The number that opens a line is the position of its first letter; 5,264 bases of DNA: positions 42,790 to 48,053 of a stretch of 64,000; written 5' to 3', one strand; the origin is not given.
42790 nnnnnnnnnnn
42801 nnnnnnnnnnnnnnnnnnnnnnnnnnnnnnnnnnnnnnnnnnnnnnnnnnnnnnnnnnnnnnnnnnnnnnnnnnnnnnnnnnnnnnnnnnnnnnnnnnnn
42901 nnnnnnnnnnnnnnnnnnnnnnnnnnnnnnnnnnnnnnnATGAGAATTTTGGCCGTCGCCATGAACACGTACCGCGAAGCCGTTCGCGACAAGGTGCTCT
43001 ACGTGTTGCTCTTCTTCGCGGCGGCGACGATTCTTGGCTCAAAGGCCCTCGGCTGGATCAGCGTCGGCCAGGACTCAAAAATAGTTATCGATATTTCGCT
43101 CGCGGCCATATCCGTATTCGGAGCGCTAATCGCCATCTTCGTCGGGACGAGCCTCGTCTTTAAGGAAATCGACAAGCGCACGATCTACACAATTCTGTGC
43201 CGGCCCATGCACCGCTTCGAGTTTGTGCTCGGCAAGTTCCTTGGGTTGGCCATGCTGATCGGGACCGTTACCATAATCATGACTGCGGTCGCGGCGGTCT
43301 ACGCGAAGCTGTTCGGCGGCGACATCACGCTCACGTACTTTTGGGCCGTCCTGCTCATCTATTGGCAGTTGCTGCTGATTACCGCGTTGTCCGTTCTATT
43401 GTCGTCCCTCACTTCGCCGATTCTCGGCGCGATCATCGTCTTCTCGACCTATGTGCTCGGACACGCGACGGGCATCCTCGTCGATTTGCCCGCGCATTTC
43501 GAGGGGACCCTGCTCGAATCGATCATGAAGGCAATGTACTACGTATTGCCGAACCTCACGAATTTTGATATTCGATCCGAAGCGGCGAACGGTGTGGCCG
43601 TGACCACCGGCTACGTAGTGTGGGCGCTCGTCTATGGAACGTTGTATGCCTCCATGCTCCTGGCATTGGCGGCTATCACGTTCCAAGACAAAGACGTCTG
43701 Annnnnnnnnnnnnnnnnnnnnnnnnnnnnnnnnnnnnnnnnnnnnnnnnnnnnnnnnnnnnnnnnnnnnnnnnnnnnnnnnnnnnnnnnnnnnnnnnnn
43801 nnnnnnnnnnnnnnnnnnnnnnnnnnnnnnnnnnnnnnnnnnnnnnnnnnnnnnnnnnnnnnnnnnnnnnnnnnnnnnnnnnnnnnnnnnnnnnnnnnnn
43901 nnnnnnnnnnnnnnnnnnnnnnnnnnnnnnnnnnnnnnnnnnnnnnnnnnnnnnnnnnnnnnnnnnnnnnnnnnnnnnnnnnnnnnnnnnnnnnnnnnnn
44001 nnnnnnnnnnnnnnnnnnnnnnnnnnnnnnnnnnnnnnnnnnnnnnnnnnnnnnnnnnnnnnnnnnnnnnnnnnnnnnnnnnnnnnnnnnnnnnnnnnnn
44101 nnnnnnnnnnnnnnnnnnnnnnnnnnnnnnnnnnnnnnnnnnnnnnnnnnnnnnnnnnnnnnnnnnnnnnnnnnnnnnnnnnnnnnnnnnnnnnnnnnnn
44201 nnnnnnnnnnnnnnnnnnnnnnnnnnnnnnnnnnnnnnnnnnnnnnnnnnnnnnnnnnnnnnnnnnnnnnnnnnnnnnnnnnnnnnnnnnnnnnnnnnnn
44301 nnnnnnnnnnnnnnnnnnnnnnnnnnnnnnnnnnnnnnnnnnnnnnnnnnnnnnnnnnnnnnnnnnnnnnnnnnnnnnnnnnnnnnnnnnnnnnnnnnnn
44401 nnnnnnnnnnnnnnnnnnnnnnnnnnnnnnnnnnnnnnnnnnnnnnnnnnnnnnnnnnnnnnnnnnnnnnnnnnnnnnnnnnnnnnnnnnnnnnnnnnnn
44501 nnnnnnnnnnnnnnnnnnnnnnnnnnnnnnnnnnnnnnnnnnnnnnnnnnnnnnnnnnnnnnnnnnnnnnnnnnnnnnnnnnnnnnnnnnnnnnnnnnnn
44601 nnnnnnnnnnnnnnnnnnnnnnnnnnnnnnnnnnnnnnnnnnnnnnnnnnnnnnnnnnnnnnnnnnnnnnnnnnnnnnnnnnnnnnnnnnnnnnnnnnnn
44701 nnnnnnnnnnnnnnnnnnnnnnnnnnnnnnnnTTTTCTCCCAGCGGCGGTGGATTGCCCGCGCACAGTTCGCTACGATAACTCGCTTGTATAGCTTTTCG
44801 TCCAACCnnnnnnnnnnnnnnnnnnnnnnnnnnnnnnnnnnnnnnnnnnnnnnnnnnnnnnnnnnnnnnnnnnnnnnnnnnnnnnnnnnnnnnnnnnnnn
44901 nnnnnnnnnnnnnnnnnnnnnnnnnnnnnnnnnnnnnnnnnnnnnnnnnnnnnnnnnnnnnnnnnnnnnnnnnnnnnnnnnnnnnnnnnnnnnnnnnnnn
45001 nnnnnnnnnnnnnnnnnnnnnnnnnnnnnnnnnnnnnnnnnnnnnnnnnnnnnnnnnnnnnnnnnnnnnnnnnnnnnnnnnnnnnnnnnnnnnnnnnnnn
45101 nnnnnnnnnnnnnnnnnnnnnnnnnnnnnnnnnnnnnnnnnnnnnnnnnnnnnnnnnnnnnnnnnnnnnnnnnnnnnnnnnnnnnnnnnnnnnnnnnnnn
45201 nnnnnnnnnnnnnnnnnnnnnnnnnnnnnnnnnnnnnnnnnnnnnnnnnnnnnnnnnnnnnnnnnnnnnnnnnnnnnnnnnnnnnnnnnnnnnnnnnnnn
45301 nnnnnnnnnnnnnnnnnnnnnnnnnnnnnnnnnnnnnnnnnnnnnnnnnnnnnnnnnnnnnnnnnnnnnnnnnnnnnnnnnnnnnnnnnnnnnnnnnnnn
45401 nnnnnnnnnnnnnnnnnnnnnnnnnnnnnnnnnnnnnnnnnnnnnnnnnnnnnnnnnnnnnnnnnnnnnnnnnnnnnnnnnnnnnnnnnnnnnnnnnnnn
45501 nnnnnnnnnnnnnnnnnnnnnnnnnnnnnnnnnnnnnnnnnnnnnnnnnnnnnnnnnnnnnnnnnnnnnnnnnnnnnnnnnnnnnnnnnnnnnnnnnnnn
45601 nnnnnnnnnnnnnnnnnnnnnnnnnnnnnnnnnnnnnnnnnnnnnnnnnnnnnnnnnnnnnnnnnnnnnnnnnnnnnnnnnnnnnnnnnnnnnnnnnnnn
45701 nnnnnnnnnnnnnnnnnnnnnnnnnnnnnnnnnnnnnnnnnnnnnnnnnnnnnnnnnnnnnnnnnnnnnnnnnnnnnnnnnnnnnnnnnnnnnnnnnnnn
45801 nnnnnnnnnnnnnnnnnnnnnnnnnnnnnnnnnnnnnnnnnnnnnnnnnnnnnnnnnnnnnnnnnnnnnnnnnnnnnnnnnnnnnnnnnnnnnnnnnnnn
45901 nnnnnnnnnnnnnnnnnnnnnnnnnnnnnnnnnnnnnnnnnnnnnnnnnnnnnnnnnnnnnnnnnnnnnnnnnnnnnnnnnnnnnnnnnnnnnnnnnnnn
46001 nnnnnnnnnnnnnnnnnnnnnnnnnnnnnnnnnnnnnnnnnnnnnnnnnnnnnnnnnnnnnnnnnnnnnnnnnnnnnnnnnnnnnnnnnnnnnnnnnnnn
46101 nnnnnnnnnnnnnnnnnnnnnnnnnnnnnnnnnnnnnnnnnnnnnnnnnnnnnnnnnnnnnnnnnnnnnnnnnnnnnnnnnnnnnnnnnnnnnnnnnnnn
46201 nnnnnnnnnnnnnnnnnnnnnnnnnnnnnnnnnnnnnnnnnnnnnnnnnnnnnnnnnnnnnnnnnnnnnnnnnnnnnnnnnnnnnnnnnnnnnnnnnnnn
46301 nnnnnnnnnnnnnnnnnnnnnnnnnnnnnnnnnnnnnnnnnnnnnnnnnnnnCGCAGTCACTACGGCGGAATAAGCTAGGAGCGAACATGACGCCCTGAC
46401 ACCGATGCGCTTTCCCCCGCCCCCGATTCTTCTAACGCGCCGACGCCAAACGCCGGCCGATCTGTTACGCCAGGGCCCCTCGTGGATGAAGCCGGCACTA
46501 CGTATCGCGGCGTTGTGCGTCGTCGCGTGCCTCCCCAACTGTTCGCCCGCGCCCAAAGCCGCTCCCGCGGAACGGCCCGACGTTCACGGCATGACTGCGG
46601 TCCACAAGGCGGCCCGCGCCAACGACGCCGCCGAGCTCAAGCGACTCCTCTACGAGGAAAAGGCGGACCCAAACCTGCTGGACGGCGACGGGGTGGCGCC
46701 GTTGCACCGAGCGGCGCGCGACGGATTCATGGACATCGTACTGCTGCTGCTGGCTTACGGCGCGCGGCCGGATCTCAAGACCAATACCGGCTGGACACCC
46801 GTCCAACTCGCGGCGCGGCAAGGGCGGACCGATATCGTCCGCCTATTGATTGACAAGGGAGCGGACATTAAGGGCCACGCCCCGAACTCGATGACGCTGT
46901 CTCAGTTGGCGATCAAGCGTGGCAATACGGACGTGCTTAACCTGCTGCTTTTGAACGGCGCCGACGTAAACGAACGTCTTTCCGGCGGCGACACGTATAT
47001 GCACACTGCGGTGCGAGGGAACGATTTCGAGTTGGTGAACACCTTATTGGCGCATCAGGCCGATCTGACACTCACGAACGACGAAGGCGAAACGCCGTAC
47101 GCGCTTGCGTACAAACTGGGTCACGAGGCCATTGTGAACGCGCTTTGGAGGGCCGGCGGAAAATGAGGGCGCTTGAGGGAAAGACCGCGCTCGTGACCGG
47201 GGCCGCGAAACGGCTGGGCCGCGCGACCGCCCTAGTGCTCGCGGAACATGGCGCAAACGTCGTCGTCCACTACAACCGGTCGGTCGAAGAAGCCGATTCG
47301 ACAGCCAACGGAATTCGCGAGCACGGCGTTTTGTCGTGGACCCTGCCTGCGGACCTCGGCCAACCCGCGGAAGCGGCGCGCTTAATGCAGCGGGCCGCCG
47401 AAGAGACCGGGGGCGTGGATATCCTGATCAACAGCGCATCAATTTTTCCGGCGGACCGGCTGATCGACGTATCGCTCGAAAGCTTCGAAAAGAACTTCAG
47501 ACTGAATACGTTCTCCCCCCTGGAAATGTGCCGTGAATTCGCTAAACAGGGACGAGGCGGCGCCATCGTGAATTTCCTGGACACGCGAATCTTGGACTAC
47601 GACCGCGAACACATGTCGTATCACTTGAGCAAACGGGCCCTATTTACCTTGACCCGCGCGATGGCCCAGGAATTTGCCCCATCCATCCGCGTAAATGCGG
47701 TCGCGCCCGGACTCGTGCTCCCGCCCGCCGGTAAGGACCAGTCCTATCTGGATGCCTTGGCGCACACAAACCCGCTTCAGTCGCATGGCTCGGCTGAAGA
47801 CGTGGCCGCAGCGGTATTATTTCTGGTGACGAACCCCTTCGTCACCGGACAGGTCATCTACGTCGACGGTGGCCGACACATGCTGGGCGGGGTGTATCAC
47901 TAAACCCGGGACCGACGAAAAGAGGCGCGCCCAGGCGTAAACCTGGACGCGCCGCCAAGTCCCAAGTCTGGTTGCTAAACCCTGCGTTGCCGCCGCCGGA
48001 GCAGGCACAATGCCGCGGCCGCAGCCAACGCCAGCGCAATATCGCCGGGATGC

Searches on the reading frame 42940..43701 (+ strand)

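Call 59: search_protein_families(library=pfam, proteins=[window:42940-43701:+], max_evalue=0.001)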
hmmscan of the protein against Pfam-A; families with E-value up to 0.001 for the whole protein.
window:42940-43701:+ (253 aa): 3 families
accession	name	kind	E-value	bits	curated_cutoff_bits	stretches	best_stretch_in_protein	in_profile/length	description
PF12679.13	ABC2_membrane_2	-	3.2e-09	36.9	27.2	1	46-252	63-282/283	ABC-2 family transporter protein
PF12730.13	ABC2_membrane_4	-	3.7e-07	30.7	27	1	25-174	24-168/179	ABC-2 family transporter protein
PF01061.29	ABC2_membrane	-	0.00027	21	26.9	1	3-171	3-171/211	ABC-2 type transporter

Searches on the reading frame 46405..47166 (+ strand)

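Call 59: search_protein_families(library=pfam, proteins=[window:46405-47166:+], max_evalue=0.001)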
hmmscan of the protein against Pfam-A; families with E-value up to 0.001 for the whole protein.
window:46405-47166:+ (253 aa): 6 families
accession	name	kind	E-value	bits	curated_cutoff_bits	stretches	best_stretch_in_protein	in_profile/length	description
PF12796.13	Ank_2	-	3.6e-40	136.9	27.3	3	67-156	2-87/90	Ankyrin repeats (3 copies)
PF00023.36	Ank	-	2.9e-30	103.1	21.1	2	129-155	2-28/33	Ankyrin repeat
PF13857.12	Ank_5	-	6.5e-29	100.1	27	3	87-136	7-56/56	Ankyrin repeats (many copies)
PF13606.12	Ank_3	-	5.9e-27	90.8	22.3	1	129-155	2-28/30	Ankyrin repeat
PF13637.12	Ank_4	-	4.2e-25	87.7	22.7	3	169-215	4-50/50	Ankyrin repeats (many copies)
PF24521.3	Ank_KRIT1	-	5.5e-07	29.8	80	0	65-151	21-107/149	KRIT1 ankyrin-repeats domain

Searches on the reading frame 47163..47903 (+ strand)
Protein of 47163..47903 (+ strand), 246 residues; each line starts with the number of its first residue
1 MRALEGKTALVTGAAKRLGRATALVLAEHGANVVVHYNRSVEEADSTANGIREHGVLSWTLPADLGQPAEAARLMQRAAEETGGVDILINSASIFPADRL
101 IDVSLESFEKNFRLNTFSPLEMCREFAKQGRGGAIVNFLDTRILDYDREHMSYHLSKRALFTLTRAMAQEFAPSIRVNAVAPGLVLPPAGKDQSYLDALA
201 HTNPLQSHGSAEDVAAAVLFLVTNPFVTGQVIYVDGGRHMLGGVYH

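Call 59: search_protein_families(library=pfam, proteins=[window:47163-47903:+], max_evalue=0.001)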
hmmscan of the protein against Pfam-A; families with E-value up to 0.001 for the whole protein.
window:47163-47903:+ (246 aa): 5 families
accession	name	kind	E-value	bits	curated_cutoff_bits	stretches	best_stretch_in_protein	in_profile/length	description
PF13561.12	adh_short_C2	-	1.2e-43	149.9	27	1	13-239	1-236/236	Enoyl-(Acyl carrier protein) reductase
PF00106.31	adh_short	-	3e-35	121.9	26.6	1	7-190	1-187/195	short chain dehydrogenase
PF08659.16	KR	-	9.2e-09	35.9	22.6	1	8-112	2-109/180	KR domain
PF21777.3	SDR-like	-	0.00013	23.1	24.7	0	208-232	72-96/98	Short chain dehydrogenase-like protein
PF01370.27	Epimerase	-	0.00066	19.6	20.9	0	9-114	1-94/240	NAD dependent epimerase/dehydratase family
